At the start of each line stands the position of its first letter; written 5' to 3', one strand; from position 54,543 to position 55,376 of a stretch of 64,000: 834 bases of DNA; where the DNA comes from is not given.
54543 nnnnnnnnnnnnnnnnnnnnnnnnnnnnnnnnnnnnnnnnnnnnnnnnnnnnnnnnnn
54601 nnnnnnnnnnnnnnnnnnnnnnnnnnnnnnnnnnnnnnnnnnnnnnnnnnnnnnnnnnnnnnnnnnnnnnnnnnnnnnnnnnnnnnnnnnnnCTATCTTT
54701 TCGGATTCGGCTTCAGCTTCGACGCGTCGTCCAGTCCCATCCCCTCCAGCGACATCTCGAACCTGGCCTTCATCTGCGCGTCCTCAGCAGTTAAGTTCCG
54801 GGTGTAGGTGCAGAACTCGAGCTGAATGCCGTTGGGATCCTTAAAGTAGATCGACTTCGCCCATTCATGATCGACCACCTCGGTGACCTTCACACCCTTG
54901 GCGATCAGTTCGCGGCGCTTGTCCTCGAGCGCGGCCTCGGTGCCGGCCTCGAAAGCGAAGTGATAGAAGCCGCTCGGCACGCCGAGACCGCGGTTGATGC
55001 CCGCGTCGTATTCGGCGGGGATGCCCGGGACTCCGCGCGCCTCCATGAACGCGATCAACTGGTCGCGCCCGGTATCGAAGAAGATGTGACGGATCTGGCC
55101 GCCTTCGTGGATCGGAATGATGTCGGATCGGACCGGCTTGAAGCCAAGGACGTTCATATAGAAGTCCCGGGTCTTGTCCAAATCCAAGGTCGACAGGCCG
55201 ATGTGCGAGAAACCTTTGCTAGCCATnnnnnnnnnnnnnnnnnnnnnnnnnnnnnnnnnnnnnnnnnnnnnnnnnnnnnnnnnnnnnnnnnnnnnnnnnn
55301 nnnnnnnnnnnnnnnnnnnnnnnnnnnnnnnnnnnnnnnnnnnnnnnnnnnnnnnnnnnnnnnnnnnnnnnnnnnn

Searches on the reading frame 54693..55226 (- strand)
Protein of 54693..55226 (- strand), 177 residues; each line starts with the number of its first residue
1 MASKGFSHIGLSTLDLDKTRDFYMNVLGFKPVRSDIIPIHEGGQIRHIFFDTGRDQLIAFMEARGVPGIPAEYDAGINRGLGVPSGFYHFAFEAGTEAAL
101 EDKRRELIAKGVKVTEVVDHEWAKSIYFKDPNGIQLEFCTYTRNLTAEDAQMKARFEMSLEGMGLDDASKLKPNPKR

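Call 42: find_encoding_contigs(protein=window:54693-55226:-, flank=5000, max_places=10)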
Protein window:54693-55226:- (177 aa): 2 contigs read that carry it; 2 places shown.
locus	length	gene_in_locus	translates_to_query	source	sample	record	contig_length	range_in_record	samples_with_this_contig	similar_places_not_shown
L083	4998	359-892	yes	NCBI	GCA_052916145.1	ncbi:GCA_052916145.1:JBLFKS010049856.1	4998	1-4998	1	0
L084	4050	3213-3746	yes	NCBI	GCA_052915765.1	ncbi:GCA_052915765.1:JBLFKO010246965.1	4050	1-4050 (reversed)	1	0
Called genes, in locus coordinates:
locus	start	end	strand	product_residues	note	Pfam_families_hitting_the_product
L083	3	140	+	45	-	?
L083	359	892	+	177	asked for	PF00903:Glyoxalase, PF13669:Glyoxalase_4 (faint)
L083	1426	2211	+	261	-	-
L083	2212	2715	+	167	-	PF01850:PIN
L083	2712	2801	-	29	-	-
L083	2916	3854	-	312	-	PF12760:Zn_ribbon_IS1595, PF12762:DDE_Tnp_IS1595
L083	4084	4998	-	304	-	?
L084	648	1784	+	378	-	PF00155:Aminotran_1_2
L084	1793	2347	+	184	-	PF01288:HPPK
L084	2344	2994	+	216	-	PF00923:TAL_FSA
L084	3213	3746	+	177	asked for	PF00903:Glyoxalase, PF13669:Glyoxalase_4 (faint)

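Call 48: search_protein_families(library=pfam, proteins=[L083:1426-2208:+], max_evalue=0.1)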
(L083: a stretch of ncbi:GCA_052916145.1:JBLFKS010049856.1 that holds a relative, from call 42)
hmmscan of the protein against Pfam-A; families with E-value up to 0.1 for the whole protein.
L083:1426-2208:+ (261 aa): 0 families

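Call 88: search_protein_families(library=padloc, proteins=[L083:1426-2208:+, L083:2212-2712:+], max_evalue=0.1)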
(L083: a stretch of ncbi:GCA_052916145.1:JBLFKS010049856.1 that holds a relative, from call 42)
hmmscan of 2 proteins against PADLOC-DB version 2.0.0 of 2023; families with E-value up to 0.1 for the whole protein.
L083:1426-2208:+ (261 aa): 0 families

L083:2212-2712:+ (167 aa): 0 families

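Call 89: search_protein_families(library=pfam, proteins=[L083:2212-2712:+], max_evalue=0.01)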
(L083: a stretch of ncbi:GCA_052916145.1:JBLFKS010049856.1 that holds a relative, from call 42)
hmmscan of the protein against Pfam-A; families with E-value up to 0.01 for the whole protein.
L083:2212-2712:+ (167 aa): 1 family
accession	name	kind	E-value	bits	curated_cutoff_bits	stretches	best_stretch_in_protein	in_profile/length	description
PF01850.27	PIN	-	1.6e-12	48.5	23.6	1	6-134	2-118/120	PIN domain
